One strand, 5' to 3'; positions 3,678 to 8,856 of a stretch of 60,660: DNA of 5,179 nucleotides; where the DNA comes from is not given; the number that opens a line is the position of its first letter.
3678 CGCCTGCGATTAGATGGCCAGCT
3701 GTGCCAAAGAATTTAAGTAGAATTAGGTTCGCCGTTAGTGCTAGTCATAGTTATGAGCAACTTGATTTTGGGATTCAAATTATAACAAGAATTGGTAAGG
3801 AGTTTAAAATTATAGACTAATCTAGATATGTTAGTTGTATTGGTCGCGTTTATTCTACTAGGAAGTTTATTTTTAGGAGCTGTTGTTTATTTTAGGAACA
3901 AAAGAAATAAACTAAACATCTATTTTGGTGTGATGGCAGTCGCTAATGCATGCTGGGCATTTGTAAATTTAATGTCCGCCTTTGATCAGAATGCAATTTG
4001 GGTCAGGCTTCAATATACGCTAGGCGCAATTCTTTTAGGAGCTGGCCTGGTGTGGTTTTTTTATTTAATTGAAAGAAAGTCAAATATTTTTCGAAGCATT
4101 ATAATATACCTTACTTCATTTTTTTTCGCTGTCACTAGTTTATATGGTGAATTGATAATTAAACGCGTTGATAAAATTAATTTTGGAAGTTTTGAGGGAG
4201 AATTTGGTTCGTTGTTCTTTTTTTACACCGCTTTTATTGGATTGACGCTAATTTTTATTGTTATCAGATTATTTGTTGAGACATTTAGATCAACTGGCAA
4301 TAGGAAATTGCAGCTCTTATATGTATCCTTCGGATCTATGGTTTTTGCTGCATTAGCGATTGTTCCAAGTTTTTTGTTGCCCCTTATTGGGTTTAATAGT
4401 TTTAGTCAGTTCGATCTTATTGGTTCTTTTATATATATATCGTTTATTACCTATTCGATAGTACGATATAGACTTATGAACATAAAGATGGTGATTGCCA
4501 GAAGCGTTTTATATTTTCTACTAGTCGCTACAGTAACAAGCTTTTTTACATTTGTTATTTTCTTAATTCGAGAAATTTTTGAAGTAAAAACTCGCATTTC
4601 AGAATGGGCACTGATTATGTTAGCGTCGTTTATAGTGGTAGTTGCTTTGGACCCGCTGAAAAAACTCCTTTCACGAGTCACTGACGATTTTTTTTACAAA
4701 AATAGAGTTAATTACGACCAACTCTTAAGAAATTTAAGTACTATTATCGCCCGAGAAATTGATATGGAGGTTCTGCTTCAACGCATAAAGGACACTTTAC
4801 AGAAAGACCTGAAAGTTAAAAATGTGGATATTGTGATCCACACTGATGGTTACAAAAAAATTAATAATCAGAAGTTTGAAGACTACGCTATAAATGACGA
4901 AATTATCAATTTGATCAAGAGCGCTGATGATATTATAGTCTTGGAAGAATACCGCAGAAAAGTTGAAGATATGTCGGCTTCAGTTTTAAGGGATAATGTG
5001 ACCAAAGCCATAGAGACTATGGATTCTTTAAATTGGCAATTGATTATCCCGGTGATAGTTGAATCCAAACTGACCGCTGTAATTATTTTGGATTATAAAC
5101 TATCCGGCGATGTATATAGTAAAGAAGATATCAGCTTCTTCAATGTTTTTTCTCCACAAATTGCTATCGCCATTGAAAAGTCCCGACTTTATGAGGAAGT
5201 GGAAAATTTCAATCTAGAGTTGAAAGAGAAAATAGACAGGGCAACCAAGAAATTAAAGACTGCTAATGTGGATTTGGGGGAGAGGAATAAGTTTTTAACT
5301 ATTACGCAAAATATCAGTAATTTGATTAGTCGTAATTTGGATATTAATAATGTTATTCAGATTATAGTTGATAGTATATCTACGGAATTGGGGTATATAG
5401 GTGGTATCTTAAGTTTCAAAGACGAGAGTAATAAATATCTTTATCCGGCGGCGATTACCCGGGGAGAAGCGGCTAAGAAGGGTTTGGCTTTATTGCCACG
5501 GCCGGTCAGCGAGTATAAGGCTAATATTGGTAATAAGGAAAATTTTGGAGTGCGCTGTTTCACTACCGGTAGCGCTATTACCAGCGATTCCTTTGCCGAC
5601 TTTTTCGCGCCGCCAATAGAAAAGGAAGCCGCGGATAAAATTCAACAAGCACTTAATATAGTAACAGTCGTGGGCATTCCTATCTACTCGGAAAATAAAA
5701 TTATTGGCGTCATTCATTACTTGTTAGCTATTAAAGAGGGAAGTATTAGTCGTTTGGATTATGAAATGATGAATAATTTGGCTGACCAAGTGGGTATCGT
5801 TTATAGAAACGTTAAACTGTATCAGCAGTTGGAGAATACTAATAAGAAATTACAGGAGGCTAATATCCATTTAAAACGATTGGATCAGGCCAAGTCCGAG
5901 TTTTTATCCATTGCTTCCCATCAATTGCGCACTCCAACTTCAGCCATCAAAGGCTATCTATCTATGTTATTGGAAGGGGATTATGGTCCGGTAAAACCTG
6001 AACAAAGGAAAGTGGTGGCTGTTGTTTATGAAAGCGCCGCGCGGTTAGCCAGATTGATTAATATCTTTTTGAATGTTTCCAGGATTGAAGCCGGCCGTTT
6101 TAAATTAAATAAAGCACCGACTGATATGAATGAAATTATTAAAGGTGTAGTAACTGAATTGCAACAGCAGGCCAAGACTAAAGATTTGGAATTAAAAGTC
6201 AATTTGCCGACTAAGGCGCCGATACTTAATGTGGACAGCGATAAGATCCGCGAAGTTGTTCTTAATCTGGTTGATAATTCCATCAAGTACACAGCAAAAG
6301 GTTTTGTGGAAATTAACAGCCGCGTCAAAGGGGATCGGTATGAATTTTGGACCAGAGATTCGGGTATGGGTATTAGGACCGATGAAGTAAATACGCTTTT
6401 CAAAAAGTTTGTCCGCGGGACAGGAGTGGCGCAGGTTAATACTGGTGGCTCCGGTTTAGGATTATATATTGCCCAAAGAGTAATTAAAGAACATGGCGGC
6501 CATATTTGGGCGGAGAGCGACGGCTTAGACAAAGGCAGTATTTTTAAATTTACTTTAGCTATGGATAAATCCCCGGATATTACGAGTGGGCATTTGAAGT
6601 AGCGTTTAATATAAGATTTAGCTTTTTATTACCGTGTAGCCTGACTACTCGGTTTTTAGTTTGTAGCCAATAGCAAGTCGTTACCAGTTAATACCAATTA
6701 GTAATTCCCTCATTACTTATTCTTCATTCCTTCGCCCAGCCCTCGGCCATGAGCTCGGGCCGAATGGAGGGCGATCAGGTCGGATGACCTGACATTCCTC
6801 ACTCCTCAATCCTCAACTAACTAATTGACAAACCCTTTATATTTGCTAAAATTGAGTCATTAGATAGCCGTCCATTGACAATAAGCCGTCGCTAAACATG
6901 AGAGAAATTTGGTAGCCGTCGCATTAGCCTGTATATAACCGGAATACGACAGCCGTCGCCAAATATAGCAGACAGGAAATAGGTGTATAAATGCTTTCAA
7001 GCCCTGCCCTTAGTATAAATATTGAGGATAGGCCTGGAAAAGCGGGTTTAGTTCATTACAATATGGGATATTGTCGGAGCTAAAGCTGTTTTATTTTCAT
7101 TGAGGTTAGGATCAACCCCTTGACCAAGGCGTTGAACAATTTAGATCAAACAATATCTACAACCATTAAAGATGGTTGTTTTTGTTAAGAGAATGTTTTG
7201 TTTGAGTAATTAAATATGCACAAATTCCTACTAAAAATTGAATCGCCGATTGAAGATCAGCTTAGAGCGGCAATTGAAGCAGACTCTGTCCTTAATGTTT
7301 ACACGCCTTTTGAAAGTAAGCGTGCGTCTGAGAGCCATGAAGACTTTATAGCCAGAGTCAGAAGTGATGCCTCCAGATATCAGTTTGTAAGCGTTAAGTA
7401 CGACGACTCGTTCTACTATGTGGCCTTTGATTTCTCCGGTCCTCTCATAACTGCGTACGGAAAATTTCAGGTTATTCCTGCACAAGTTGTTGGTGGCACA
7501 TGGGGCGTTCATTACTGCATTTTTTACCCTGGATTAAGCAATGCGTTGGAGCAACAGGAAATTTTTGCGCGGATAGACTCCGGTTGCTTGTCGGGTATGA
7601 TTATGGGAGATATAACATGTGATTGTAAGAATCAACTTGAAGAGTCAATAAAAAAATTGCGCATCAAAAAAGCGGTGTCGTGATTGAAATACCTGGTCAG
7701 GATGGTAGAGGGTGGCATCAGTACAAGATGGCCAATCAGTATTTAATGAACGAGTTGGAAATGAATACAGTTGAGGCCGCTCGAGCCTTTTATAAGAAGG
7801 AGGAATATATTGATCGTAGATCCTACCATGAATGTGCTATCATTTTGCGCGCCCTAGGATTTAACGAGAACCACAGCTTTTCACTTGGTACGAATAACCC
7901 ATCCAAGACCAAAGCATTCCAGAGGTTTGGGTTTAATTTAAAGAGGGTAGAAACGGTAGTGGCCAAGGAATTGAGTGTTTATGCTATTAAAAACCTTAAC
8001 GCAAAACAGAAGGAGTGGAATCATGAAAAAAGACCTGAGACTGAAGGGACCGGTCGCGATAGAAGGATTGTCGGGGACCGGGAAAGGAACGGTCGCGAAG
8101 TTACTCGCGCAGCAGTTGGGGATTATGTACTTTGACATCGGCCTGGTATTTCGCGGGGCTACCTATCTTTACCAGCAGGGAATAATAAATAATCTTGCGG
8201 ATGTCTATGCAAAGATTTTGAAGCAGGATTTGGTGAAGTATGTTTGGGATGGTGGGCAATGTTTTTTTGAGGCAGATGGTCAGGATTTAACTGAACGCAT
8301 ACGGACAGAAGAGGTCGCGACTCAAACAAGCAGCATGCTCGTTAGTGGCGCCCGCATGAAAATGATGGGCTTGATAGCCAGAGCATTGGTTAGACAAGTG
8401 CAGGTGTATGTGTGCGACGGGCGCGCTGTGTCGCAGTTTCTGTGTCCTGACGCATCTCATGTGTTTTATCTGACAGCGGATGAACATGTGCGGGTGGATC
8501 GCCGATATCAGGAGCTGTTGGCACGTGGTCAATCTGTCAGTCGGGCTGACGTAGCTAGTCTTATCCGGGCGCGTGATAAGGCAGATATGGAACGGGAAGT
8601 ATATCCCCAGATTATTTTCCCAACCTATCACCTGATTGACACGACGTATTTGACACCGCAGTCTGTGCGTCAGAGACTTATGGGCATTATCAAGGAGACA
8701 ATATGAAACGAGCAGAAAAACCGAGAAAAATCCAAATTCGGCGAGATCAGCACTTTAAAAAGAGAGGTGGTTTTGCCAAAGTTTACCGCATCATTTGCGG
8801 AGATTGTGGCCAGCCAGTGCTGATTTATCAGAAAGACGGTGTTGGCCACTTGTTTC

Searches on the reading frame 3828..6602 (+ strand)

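Call 8: search_protein_families(library=pfam, proteins=[window:3828-6602:+], max_evalue=0.001)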
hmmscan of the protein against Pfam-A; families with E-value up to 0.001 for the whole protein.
window:3828-6602:+ (924 aa): 6 families
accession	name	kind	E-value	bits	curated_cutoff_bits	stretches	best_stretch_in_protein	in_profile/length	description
PF02518.31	HATPase_c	-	1.3e-21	77.5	26.4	1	803-912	2-109/111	Histidine kinase-, DNA gyrase B-, and HSP90-like ATPase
PF00512.31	HisKA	-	4.4e-16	59.1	26.9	1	688-756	1-66/66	His Kinase A (phospho-acceptor) domain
PF13185.12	GAF_2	-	2.1e-12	47.9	28.6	1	504-657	2-133/136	GAF domain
PF16927.11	HisKA_7TM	-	2e-10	41.4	28.6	1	6-219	2-222/224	N-terminal 7TM region of histidine kinase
PF01590.32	GAF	-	3.8e-08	34.4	22.4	0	506-657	2-131/133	GAF domain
PF13492.12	GAF_3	-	1.5e-06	29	27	0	405-450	84-128/129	GAF domain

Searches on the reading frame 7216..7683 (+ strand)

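Call 8: search_protein_families(library=pfam, proteins=[window:7216-7683:+], max_evalue=0.001)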
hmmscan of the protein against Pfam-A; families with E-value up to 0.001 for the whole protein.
window:7216-7683:+ (155 aa): 1 family
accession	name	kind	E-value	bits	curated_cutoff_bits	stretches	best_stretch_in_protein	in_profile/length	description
PF00925.25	GTP_cyclohydro2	-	0.00026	21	23.3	1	98-149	28-73/165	GTP cyclohydrolase II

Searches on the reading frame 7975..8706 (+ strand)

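Call 8: search_protein_families(library=pfam, proteins=[window:7975-8706:+], max_evalue=0.001)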
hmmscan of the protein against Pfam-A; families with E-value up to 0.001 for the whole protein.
window:7975-8706:+ (243 aa): 4 families
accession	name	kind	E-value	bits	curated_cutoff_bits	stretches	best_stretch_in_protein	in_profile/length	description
PF02224.24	Cytidylate_kin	-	5.7e-36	124.7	26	1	27-240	1-210/211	Cytidylate kinase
PF13238.12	AAA_18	-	2.1e-06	28.6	29.4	1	27-177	1-108/128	AAA domain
PF13189.12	Cytidylate_kin2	-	8.7e-06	26.5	28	1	27-204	2-150/176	Cytidylate kinase-like family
PF13207.12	AAA_17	-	4.1e-05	24.3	27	0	31-61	2-32/136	AAA domain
